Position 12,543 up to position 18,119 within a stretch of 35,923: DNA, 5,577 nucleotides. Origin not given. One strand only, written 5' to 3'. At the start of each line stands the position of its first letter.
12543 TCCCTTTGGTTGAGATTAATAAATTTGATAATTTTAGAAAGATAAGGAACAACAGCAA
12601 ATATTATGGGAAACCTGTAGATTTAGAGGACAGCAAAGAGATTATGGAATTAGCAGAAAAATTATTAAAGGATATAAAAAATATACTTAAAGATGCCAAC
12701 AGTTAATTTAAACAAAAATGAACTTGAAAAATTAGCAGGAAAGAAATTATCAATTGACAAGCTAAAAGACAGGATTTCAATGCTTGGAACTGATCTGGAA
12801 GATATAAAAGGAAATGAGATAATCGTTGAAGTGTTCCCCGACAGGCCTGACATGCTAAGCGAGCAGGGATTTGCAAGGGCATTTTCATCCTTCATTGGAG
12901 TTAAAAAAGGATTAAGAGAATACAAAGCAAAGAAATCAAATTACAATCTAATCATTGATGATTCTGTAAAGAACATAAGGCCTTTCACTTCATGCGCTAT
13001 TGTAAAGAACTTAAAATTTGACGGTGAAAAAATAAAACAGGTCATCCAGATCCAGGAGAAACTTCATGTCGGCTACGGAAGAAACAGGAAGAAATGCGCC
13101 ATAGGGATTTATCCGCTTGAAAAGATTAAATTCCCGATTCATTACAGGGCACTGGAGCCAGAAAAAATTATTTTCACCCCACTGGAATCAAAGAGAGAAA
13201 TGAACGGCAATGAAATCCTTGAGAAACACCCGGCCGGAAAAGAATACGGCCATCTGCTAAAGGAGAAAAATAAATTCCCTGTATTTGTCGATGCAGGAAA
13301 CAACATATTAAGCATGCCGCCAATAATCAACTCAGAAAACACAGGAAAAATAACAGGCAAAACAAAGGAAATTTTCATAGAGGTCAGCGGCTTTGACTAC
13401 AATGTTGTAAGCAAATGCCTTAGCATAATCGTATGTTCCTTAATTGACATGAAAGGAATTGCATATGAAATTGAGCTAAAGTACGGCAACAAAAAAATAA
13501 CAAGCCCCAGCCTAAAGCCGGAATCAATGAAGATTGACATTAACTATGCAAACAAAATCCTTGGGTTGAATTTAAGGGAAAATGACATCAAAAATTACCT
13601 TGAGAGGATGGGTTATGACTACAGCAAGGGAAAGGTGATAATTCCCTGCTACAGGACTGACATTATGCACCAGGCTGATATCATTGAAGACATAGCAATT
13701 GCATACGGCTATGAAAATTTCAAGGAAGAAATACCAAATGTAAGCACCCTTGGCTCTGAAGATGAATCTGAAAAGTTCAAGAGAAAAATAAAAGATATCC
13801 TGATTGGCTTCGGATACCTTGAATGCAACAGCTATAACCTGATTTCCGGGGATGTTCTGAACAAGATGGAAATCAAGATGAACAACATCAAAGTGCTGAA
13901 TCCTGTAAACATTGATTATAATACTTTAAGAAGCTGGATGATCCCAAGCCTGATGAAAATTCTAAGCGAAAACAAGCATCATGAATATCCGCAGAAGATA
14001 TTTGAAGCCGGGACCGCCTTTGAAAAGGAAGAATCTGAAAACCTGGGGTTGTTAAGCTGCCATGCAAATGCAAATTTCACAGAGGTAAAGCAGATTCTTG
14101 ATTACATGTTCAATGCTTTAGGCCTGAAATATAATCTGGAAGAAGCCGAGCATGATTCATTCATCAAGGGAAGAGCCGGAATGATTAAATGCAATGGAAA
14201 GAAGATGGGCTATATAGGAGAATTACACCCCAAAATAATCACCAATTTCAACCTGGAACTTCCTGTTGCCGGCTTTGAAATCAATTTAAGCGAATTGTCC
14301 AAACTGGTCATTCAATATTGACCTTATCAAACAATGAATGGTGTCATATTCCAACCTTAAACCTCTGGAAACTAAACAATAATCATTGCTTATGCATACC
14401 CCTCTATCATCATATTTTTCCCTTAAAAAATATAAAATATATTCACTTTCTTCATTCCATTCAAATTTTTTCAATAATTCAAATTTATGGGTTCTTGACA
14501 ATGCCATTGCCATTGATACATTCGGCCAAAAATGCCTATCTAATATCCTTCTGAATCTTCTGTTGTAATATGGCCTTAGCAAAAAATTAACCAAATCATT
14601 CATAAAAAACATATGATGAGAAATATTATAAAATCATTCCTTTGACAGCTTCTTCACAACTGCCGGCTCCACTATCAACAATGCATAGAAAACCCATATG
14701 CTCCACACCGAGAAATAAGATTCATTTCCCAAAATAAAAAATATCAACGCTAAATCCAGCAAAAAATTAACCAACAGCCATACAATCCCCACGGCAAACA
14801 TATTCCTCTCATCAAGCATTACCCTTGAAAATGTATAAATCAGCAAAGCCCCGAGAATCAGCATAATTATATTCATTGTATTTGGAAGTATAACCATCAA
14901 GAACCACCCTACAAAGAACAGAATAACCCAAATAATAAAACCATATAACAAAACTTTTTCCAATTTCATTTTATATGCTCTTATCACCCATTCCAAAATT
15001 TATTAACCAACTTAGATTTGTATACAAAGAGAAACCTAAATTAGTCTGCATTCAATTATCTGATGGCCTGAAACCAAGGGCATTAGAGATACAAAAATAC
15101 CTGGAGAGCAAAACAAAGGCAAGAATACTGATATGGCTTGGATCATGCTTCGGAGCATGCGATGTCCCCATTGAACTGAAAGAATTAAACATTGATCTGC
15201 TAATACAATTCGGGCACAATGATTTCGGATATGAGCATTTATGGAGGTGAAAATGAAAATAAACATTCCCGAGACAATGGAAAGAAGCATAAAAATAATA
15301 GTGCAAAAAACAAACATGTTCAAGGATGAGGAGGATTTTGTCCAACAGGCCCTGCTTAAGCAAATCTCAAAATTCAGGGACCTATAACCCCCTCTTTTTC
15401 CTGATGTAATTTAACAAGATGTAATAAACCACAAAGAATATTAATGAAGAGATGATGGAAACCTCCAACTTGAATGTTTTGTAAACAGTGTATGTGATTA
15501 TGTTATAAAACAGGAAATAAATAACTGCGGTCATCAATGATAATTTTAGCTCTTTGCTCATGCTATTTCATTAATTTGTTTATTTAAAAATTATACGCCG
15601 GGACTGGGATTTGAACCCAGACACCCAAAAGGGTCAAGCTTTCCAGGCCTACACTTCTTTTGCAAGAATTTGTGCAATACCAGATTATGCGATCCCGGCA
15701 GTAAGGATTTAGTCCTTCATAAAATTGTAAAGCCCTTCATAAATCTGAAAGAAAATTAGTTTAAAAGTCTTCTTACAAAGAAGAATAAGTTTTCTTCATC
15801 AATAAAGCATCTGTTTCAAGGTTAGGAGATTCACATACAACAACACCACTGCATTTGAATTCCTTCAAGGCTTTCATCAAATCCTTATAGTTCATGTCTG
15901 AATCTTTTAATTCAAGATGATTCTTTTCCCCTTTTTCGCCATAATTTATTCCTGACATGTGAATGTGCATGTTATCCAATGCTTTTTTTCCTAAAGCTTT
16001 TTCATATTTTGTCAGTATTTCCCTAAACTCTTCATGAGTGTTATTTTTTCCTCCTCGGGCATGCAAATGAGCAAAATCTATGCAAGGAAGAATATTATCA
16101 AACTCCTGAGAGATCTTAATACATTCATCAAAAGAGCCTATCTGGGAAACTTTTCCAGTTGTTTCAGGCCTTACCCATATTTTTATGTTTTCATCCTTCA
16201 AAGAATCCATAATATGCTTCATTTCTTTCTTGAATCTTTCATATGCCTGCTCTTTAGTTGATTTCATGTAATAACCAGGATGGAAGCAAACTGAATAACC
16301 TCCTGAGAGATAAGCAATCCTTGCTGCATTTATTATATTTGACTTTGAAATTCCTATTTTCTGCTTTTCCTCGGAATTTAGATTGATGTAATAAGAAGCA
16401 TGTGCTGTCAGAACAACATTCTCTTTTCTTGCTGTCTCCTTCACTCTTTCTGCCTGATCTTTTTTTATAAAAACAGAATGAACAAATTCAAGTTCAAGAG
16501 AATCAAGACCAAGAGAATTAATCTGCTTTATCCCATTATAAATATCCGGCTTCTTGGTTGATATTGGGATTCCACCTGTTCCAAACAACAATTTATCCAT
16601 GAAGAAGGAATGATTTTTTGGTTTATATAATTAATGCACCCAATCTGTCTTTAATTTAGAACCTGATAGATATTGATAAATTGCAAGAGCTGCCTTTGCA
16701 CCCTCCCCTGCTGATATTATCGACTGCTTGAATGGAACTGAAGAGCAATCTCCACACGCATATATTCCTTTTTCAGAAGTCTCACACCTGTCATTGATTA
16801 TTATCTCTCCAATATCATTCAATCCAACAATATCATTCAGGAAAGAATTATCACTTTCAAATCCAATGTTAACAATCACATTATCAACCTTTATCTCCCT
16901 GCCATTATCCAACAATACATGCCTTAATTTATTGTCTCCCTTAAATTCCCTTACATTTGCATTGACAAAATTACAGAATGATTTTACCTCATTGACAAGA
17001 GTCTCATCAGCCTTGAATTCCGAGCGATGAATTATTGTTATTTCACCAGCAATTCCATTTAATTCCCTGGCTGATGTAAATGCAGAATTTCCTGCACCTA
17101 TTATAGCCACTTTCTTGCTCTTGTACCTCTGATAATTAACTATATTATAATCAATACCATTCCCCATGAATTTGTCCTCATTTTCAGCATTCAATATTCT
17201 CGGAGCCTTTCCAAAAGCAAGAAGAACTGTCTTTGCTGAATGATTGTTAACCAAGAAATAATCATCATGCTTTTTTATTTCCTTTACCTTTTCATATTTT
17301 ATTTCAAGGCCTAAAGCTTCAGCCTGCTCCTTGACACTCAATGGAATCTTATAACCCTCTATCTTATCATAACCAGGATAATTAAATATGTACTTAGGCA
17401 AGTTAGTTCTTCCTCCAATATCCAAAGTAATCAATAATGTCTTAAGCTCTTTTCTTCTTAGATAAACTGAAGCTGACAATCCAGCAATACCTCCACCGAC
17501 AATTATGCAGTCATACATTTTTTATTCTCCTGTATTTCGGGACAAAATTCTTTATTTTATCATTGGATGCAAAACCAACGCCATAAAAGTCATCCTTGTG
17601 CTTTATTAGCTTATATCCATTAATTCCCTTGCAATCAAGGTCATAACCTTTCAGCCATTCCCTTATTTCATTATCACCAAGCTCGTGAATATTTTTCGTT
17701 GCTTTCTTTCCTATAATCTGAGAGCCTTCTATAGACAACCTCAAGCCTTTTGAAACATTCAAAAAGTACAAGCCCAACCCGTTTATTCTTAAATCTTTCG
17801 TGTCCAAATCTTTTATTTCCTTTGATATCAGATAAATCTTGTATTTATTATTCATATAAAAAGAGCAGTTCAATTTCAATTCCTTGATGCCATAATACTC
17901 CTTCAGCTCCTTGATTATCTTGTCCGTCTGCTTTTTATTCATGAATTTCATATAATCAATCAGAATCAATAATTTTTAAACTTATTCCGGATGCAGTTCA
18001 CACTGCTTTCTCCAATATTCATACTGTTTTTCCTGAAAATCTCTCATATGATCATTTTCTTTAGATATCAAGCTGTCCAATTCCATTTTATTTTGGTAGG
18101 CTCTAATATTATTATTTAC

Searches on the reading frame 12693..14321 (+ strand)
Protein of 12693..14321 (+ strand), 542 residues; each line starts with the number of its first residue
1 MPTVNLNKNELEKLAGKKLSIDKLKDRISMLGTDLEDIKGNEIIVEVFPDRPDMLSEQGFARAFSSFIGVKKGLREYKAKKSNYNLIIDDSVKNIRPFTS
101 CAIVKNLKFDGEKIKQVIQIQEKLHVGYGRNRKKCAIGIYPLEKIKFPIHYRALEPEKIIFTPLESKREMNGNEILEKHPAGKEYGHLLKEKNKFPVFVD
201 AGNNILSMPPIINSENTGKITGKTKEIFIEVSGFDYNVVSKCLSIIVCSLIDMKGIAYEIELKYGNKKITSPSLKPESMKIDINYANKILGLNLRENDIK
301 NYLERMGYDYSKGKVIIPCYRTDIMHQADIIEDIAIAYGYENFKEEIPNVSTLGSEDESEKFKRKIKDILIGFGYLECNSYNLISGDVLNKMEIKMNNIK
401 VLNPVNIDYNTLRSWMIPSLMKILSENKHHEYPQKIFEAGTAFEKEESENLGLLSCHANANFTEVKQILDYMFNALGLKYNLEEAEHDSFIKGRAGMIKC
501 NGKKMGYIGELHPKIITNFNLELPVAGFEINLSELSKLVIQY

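Call 17: search_protein_families(library=pfam, proteins=[window:12693-14321:+], max_evalue=0.001)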
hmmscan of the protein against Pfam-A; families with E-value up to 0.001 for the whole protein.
window:12693-14321:+ (542 aa): 4 families
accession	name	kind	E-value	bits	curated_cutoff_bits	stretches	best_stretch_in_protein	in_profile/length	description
PF17759.6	tRNA_synthFbeta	-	3.4e-43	148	22.4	1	347-532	5-214/214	Phenylalanyl tRNA synthetase beta chain CLM domain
PF03484.21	B5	-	1.7e-24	86.2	28.6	1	279-340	1-67/67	tRNA synthetase B5 domain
PF03483.22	B3_4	-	5.3e-07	29.9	29.3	1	112-240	33-133/174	B3/4 domain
PF18262.7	PhetRS_B1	-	0.0001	22.9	26.8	0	1-68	1-81/83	Phe-tRNA synthetase beta subunit B1 domain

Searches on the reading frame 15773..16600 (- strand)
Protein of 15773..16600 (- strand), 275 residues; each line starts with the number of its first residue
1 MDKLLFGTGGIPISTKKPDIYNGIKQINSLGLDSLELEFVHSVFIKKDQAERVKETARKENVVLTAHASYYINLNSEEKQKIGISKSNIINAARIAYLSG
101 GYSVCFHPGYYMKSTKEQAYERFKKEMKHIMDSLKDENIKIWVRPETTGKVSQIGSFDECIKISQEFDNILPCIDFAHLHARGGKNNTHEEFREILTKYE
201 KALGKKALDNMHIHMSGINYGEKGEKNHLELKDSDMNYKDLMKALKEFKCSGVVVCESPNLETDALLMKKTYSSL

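Call 17: search_protein_families(library=pfam, proteins=[window:15773-16600:-], max_evalue=0.001)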
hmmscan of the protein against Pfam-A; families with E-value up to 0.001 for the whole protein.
window:15773-16600:- (275 aa): 1 family
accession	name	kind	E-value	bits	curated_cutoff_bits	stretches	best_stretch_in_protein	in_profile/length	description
PF01261.30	AP_endonuc_2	-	5e-34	118.5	31.1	1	25-260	2-231/249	Xylose isomerase-like TIM barrel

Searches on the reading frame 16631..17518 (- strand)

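Call 18: search_protein_families(library=pfam, proteins=[window:16631-17518:-], max_evalue=0.001)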
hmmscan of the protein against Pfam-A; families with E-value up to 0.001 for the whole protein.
window:16631-17518:- (295 aa): 8 families
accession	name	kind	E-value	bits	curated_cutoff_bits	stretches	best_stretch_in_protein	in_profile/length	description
PF07992.20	Pyr_redox_2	-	4.7e-34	118.6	26.1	1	2-264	1-278/291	Pyridine nucleotide-disulphide oxidoreductase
PF13738.12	Pyr_redox_3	-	4.4e-19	69.3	30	1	70-256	95-305/305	Pyridine nucleotide-disulphide oxidoreductase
PF01266.30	DAO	-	4.5e-07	30.2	27.9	0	3-31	1-29/353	FAD dependent oxidoreductase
PF01946.23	Thi4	-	1.9e-06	27.7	26.2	0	3-39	19-58/235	Thi4 family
PF00070.33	Pyr_redox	-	5.4e-06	27.3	22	0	136-167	1-32/82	Pyridine nucleotide-disulphide oxidoreductase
PF13450.12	NAD_binding_8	-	1.4e-05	25.7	21.9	1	6-38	1-35/68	NAD(P)-binding Rossmann-like domain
PF01134.28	GIDA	-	3.4e-05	23.5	22.1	1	3-35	1-33/391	Glucose inhibited division protein A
PF00890.30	FAD_binding_2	-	6.3e-05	22.8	20.4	0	3-31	1-29/414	FAD binding domain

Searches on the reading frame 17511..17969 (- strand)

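Call 18: search_protein_families(library=pfam, proteins=[window:17511-17969:-], max_evalue=0.001)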
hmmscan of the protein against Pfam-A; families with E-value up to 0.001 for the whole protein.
window:17511-17969:- (152 aa): 1 family
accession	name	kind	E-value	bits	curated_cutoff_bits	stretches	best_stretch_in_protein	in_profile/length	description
PF13636.12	Methyltranf_PUA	-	4e-06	27.2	27.6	1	103-149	2-49/49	RNA-binding PUA-like domain of methyltransferase RsmF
